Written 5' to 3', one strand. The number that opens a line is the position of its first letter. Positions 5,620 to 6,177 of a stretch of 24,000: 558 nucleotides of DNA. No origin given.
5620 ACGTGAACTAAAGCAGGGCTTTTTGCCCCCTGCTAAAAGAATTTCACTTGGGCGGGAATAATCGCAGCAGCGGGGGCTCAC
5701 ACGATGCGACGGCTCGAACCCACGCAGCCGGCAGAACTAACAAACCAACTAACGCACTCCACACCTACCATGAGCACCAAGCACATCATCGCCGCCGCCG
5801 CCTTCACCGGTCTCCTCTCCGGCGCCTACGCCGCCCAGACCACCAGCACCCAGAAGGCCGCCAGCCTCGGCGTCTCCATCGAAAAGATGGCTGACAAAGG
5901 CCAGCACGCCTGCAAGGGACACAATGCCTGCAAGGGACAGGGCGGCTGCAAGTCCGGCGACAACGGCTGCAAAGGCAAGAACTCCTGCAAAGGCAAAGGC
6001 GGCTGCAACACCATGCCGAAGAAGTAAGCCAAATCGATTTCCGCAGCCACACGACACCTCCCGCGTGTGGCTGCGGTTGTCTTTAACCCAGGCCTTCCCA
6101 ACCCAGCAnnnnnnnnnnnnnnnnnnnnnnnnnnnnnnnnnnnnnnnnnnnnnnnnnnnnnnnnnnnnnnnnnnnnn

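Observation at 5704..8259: Methanobactin-related periplasmic RiPP metallophore cluster: Cys-repeat precursor + DUF692 + DUF2063 + DoxX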

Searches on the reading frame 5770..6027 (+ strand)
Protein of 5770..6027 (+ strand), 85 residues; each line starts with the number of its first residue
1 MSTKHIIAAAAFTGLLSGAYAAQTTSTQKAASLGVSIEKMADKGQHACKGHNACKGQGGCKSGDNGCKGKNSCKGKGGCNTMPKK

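Call 3: search_protein_families(library=ncbifam, proteins=[window:5770-6027:+], max_evalue=0.01)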
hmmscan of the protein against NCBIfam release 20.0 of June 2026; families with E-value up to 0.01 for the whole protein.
window:5770-6027:+ (85 aa): 2 families
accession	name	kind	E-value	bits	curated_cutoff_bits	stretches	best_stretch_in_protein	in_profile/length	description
NF050166.1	Cu_RiPP_BufA2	equivalog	7.9e-09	35.6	60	1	7-78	4-63/79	BufA2 family periplasmic bufferin-type metallophore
NF033636.1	acid_shock_Asr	equivalog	0.0014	19.4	50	1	7-52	8-51/119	acid resistance repetitive basic protein Asr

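Call 4: search_protein_families(library=pfam, proteins=[window:5770-6027:+], max_evalue=0.01)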
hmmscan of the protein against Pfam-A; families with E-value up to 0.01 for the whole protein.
window:5770-6027:+ (85 aa): 1 family
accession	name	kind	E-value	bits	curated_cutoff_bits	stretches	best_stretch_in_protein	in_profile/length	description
PF24646.2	DUF7640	-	0.0025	18.5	28.1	1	40-76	50-87/121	Domain of unknown function (DUF7640)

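Call 13: find_homologous_proteins(query=window:5770-6027:+, max_evalue=0.001)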
Query window:5770-6027:+ (85 aa): 3958 proteins with E <= 0.001 among 4024 candidates; the best 120 are listed.
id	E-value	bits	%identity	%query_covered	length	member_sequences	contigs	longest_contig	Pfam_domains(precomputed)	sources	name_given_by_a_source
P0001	5.2e-46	172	98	100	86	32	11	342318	-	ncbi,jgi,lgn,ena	-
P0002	1.4e-45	171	96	100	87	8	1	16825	-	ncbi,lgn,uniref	ncbi:MAG: hypothetical protein ACKVY0_25030 [Prosthecobacter sp.]|uniref:hypothetical protein n=1 Ta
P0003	6.0e-45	169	96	100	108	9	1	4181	-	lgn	-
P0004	8.9e-45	168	95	100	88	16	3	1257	-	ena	-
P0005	3.0e-43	164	94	100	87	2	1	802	-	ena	-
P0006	1.8e-42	161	94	100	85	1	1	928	-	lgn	-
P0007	3.0e-42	160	92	100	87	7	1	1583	-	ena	-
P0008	6.7e-42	159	91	100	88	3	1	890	-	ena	-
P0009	1.1e-41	159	89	100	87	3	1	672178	-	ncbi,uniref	ncbi:hypothetical protein [Prosthecobacter sp.]|uniref:hypothetical protein n=1 Tax=Prosthecobacter 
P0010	3.3e-41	157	87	100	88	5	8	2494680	-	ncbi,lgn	ncbi:MAG: hypothetical protein U1F71_07025 [Verrucomicrobiaceae bacterium]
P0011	4.1e-41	157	87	100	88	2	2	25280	-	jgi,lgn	-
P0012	6.6e-40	153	86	100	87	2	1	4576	-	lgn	-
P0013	1.9e-39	151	87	100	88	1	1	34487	-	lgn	-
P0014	1.6e-37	145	83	99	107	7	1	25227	-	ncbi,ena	-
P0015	1.1e-36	143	81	100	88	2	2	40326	-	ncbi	-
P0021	7.0e-35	137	80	100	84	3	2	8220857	-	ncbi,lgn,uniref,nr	ncbi:hypothetical protein [Verrucomicrobium spinosum]|uniref:hypothetical protein n=1 Tax=Verrucomic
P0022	1.2e-33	133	77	100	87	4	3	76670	-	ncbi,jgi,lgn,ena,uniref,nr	ncbi:hypothetical protein SAMN02745166_04673 [Prosthecobacter debontii]|uniref:Low-complexity protei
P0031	2.1e-30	123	74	100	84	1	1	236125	-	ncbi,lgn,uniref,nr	ncbi:hypothetical protein FEM03_15760 [Phragmitibacter flavus]|uniref:Low-complexity protein n=1 Tax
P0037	1.9e-28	116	70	100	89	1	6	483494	-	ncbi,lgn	-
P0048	2.0e-25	107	53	87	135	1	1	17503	-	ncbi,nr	ncbi:MAG: hypothetical protein JNK60_20795 [Acidobacteria bacterium]|nr:hypothetical protein [Acidob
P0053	7.9e-25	105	72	55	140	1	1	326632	-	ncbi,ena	-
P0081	8.3e-23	98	51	93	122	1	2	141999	PF24646.3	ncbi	ncbi:MAG: hypothetical protein AB7O97_17150 [Planctomycetota bacterium]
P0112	4.8e-22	96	60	96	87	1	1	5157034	-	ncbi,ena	-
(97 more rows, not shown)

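Call 16: find_encoding_contigs(protein=P0021, flank=8000, max_places=3)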
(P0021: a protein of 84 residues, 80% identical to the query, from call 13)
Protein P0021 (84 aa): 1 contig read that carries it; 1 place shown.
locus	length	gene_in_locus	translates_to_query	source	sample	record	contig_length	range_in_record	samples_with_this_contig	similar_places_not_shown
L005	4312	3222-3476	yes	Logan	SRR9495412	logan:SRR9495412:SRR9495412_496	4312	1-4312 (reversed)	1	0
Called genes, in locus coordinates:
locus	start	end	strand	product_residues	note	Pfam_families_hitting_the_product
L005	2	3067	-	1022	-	?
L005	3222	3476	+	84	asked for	-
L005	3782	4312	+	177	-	?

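Call 18: find_related_loci(query=A1, collection=genome_contigs, flank=6000)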
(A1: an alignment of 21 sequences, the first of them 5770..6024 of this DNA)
Query A1 (85 aa) in genome_contigs; peptide patterns used: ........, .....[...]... (x = any residue, [..] = any of these).
600 stretches matched a pattern (row limit reached: there are more); 561 encode a relative of the query (tblastn E <= 1e-3); the best 80 are kept; 80 distinct loci.
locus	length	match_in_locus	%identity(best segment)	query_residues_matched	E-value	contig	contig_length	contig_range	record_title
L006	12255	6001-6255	98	1-85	2e-50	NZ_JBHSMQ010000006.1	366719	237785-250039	Prosthecobacter fluviatilis strain KACC 12649 spades_K_17_127_6, whole genome shotgun sequence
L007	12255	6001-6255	95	1-85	2e-49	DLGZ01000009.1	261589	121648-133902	MAG TPA_asm: Verrucomicrobiaceae bacterium UBA7681 UBA7681_contig_1839, whole genome shotgun sequence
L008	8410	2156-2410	92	1-85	1e-46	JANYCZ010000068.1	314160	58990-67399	MAG: Verrucomicrobia bacterium isolate 336R_metabinner_34 336R_k141_469083, whole genome shotgun sequence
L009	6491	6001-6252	72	1-85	2e-32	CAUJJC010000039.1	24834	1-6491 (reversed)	MAG: Verrucomicrobiota bacterium isolate KLAP44 genome assembly, contig: KLAP44_301838, whole genome shotgun sequence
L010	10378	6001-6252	72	1-85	2e-32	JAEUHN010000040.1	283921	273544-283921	MAG: Verrucomicrobiaceae bacterium isolate new MAG-18 k141_1788349, whole genome shotgun sequence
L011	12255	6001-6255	71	1-85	5e-29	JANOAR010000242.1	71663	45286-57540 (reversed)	MAG: Verrucomicrobiota bacterium isolate VAR_18_metabat_292_sub VAR_18_k141_1566995, whole genome shotgun sequence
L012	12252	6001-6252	60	1-81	8e-28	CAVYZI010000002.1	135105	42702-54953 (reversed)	MAG: uncultured Verrucomicrobiae bacterium isolate MFD02416.bin.2.43 genome assembly, contig: contig_1418, whole genome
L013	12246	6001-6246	60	1-79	7e-27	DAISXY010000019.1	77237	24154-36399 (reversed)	MAG TPA_asm: Chthoniobacterales bacterium isolate CTOTU9909 NODE_24_length_77237_cov_7.599039, whole genome shotgun sequ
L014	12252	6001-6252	58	1-81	1e-25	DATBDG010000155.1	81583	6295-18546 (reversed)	MAG TPA_asm: Chthoniobacterales bacterium isolate SMAG_U5805 k141_5379262, whole genome shotgun sequence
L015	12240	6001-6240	61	2-85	2e-25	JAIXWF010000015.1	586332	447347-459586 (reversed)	MAG: Opitutaceae bacterium isolate D4_MAG_00009 pond_D4_MAG_00009_000000000020, whole genome shotgun sequence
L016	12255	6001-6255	56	1-81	5e-25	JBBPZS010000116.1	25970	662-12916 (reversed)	MAG: Chthoniobacterales bacterium isolate bin.69 bin.69_S4Ck141_598754_length_25970_cov_25.2271, whole genome shotgun se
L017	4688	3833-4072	60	2-79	7e-25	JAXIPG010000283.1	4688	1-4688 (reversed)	MAG: Terrimicrobiaceae bacterium isolate Fractures_MAG_13 c_000000127387, whole genome shotgun sequence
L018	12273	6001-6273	58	2-85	1e-24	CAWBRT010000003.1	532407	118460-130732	MAG: uncultured Acidobacteriota bacterium isolate MFD01231.bin.2.76 genome assembly, contig: contig_18011, whole genome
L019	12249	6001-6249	55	1-81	2e-24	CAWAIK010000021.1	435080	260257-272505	MAG: uncultured Verrucomicrobiae bacterium isolate MFD03346.bin.2.54 genome assembly, contig: contig_35857, whole genome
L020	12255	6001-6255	58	2-81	3e-24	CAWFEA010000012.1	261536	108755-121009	MAG: uncultured Acidobacteriota bacterium isolate MFD05580.bin.2.70 genome assembly, contig: contig_27458, whole genome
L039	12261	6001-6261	55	2-81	3e-21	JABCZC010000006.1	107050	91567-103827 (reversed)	MAG: Acidobacteria bacterium isolate Inc-BW-C-12-O_MAG36 Ga0210391_10000093, whole genome shotgun sequence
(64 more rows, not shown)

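Call 19: search_protein_families(library=ncbifam, alignment_id=A1, max_evalue=0.01)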
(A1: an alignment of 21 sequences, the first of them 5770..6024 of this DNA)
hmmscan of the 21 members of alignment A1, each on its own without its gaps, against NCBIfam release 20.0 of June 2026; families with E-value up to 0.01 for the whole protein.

A. member 1, window:5770-6024:+ (85 aa): 2 families
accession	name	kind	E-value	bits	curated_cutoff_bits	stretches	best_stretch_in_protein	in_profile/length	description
NF050166.1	Cu_RiPP_BufA2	equivalog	7.9e-09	35.6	60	1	7-78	4-63/79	BufA2 family periplasmic bufferin-type metallophore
NF033636.1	acid_shock_Asr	equivalog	0.0014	19.4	50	1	7-52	8-51/119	acid resistance repetitive basic protein Asr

B. families by the number of members that match (of 21 scanned): 2 families
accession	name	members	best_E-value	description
NF050166.1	Cu_RiPP_BufA2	21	7.2e-13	BufA2 family periplasmic bufferin-type metallophore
NF033636.1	acid_shock_Asr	2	0.0014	acid resistance repetitive basic protein Asr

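Call 27: search_solved_structures(query=A1, max_evalue=10, show_alignments=2)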
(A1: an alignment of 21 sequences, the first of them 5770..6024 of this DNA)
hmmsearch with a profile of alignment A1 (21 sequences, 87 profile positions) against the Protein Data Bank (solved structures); distinct sequences matched with E-value up to 10: 2.
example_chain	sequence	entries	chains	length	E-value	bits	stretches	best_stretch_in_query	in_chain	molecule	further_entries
6bmt_B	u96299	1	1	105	0.24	15.3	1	3-42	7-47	Hypothetical Protein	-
9wxh_B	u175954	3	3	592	0.9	13.4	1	32-82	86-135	Cas10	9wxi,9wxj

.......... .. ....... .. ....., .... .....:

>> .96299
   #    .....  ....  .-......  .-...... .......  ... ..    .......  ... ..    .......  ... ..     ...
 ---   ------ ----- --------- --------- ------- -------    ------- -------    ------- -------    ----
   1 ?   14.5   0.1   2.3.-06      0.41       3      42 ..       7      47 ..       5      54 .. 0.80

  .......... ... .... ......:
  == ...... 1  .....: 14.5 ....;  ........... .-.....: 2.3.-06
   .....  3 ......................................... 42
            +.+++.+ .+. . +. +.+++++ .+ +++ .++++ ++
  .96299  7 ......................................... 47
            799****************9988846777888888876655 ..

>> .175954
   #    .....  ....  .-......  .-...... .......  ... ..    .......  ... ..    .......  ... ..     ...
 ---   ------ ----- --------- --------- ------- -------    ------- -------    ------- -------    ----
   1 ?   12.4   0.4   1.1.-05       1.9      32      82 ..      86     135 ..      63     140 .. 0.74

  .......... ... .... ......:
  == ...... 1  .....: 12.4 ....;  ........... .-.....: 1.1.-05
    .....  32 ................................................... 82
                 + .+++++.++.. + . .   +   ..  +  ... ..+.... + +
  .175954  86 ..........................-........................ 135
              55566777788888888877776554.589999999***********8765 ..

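Call 29: list_cluster_members(proteins=[P0021, P0022, P0031, P0112, P0009, P0010, P0037, P0053, P0048, P0081])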
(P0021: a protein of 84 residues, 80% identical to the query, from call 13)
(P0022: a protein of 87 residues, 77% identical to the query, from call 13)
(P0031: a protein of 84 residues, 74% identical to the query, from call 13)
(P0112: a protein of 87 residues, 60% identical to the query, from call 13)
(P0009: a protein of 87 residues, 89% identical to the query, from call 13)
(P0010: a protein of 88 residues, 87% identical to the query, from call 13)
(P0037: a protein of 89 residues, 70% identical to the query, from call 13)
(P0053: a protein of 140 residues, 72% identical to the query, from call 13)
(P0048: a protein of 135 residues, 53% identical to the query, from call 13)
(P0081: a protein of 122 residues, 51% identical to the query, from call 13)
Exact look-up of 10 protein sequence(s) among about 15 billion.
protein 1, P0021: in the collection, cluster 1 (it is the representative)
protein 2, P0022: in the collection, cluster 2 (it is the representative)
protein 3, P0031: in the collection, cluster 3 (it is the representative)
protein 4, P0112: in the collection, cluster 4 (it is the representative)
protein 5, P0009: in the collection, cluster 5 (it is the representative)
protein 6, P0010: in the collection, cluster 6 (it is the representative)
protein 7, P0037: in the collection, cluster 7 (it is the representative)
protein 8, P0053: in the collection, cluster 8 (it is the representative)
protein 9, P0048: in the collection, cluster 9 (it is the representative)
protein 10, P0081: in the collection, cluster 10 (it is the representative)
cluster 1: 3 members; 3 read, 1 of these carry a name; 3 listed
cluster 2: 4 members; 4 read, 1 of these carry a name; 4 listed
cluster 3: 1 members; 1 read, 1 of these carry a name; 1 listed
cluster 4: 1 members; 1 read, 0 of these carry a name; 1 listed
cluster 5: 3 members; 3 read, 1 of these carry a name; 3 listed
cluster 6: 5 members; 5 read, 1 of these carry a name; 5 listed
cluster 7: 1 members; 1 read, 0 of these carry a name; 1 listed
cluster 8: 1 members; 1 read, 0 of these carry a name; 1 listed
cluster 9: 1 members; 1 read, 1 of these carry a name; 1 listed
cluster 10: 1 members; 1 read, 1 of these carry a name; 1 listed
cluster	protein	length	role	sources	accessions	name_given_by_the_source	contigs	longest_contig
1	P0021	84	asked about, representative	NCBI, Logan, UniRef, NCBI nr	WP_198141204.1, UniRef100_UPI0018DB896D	hypothetical protein [Verrucomicrobium spinosum] | hypothetical protein n=1 Tax=Verrucomicrobium spinosum TaxID=2736 RepID=UPI0018DB896D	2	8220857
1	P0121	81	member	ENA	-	-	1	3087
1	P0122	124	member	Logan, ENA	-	-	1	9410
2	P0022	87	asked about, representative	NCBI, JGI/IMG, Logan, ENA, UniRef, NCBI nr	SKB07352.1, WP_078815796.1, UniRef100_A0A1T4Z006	hypothetical protein SAMN02745166_04673 [Prosthecobacter debontii] | Low-complexity protein n=1 Tax=Prosthecobacter debontii TaxID=48467 RepID=A0A1T4Z006_9BACT | hypothetical protein [Prosthecobacter debontii]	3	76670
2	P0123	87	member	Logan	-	-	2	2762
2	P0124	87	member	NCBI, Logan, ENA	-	-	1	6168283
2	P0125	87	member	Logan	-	-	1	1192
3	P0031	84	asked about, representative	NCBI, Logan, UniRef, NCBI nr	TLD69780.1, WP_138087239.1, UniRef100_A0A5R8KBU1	hypothetical protein FEM03_15760 [Phragmitibacter flavus] | Low-complexity protein n=1 Tax=Phragmitibacter flavus TaxID=2576071 RepID=A0A5R8KBU1_9BACT | hypothetical protein [Phragmitibacter flavus]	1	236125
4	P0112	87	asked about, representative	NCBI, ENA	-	-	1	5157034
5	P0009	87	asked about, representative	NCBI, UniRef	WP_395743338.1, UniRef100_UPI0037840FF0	hypothetical protein [Prosthecobacter sp.] | hypothetical protein n=1 Tax=Prosthecobacter sp. TaxID=1965333 RepID=UPI0037840FF0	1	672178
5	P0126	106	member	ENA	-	-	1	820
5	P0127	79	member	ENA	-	-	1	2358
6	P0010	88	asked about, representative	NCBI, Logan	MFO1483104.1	MAG: hypothetical protein U1F71_07025 [Verrucomicrobiaceae bacterium]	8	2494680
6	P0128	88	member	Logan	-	-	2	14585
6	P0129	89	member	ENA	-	-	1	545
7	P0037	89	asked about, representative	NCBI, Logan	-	-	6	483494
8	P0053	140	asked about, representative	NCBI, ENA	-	-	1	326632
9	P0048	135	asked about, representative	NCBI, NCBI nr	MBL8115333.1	MAG: hypothetical protein JNK60_20795 [Acidobacteria bacterium] | hypothetical protein [Acidobacteriota bacterium]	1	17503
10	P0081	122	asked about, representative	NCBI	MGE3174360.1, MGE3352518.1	MAG: hypothetical protein AB7O97_17150 [Planctomycetota bacterium]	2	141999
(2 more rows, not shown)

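Call 52: predict_structure(alignment_id=A3)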
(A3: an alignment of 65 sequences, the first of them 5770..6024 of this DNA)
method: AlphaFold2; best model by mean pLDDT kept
length: 85 residues; sequences in the alignment: 65
mean_pLDDT: 55.5   pTM: 0.26
mean pLDDT of the five models: 55.5, 54.9, 52.5, 51.6, 48.7
residues with pLDDT >= 90: 0; 70-90: 0; 50-70: 61; < 50: 24
segments of 3 or more residues with pLDDT < 50: 26-43
pLDDT, mean of each block of 10 residues (from residue 1): 53 54 48 44 59 64 60 64 50
secondary structure, 60 per line:
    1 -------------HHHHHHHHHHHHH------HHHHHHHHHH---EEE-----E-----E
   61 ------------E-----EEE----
elements in order: H14-26 H33-42 E46-48 E79-81

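Call 85: search_protein_families(library=ncbifam, proteins=[L039:8734-9231:+, L011:8606-9145:+], max_evalue=0.001)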
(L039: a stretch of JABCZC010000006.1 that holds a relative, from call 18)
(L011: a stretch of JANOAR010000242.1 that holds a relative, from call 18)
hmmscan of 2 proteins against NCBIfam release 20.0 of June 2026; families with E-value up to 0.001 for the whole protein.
L039:8734-9231:+ (166 aa): 91 families (the best 25 are shown)
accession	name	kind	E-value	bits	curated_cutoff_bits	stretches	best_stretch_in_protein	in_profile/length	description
NF008888.0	PRK11922.1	equivalog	1.6e-50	171.9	204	1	1-166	32-196/231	RNA polymerase sigma factor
NF007223.0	PRK09641.1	equivalog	4.5e-34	117.9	209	1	4-166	23-184/187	RNA polymerase sigma factor SigW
TIGR02939.1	RpoE_Sigma70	equivalog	1e-31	110.5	236.15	1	1-166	22-186/190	RNA polymerase sigma factor RpoE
TIGR02937.1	sigma70-ECF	superfamily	8.1e-31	106.9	42.9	1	4-166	6-165/165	sigma-70 family RNA polymerase sigma factor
TIGR02948.1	SigW_bacill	equivalog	2.4e-30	106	243.1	1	4-166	23-184/187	RNA polymerase sigma factor SigW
NF007225.0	PRK09643.1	equivalog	5e-30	104.7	190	1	1-166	29-182/204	RNA polymerase sigma factor SigM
NF058625.1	sigma_PG0214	equivalog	8.4e-30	103.7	130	1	1-165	6-160/170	GFO_1088 family ECF-type sigma factor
TIGR02985.1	Sig70_bacteroi1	subfamily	2.5e-25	89.6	126.4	1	1-166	3-162/162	RNA polymerase sigma-70 factor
NF009166.1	PRK12513.1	equivalog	4.4e-25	88.5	206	1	1-166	24-186/193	RNA polymerase sigma factor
NF004113.0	PRK05602.1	equivalog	8.9e-25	87.5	208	1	10-166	56-201/211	RNA polymerase sigma factor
NF009185.0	PRK12533.1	equivalog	1.9e-24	86.6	248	1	5-164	35-191/231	RNA polymerase sigma factor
TIGR02950.1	SigM_subfam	subfamily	6.2e-24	84.6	147.95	1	5-164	6-156/159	RNA polymerase sigma factor, SigM family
NF006930.0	PRK09415.1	subfamily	9.5e-24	84.2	198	1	5-166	22-175/179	RNA polymerase factor sigma C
NF009168.0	PRK12515.1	subfamily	3.2e-23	82.2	236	1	3-164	26-177/189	RNA polymerase sigma factor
NF009171.0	PRK12518.1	equivalog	7.7e-23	81.3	208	1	1-164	29-182/191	RNA polymerase sigma factor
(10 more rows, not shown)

L011:8606-9145:+ (180 aa): 82 families (the best 25 are shown)
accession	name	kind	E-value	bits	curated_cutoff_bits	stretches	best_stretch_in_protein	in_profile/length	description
NF009170.0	PRK12517.1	subfamily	4.5e-27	94.7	197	1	21-179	18-175/188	RNA polymerase sigma factor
NF009164.0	PRK12511.1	equivalog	1.2e-24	86.8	185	1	32-179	10-158/182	RNA polymerase sigma factor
TIGR02983.1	SigE-fam_strep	subfamily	4.2e-24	85.2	141.55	1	24-179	4-157/162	SigE family RNA polymerase sigma factor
NF009185.0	PRK12533.1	equivalog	1.3e-22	80.6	248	1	14-180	17-193/231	RNA polymerase sigma factor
NF009174.0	PRK12522.1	equivalog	2.3e-22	79.8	217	1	30-178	7-165/175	RNA polymerase sigma factor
TIGR02937.1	sigma70-ECF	superfamily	2.3e-22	79.4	42.9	1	28-178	3-163/165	sigma-70 family RNA polymerase sigma factor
TIGR02950.1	SigM_subfam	subfamily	2.4e-22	79.5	147.95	1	30-179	4-157/159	RNA polymerase sigma factor, SigM family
NF007227.0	PRK09645.1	subfamily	5.5e-20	72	202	1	21-178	8-168/177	sigma-70 family RNA polymerase sigma factor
NF007216.0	PRK09638.1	equivalog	6.1e-20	71.7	194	1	27-177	19-171/180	RNA polymerase sigma factor SigY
NF007229.0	PRK09647.1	equivalog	1.1e-19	70.7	265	1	13-180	30-202/220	RNA polymerase sigma factor SigE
TIGR02985.1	Sig70_bacteroi1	subfamily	2.8e-19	69.9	126.4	1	27-179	2-161/162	RNA polymerase sigma-70 factor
NF009166.1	PRK12513.1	equivalog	5.3e-19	68.7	206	1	27-180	23-186/193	RNA polymerase sigma factor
NF008888.0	PRK11922.1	equivalog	2e-18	66.8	204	1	23-179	27-195/231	RNA polymerase sigma factor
NF009171.0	PRK12518.1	equivalog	2.3e-18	66.7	208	1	26-179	27-183/191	RNA polymerase sigma factor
TIGR02954.1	Sig70_famx3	hypoth_equivalog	6.6e-18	65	188.5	1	25-180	15-167/170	RNA polymerase sigma-70 factor, TIGR02954 family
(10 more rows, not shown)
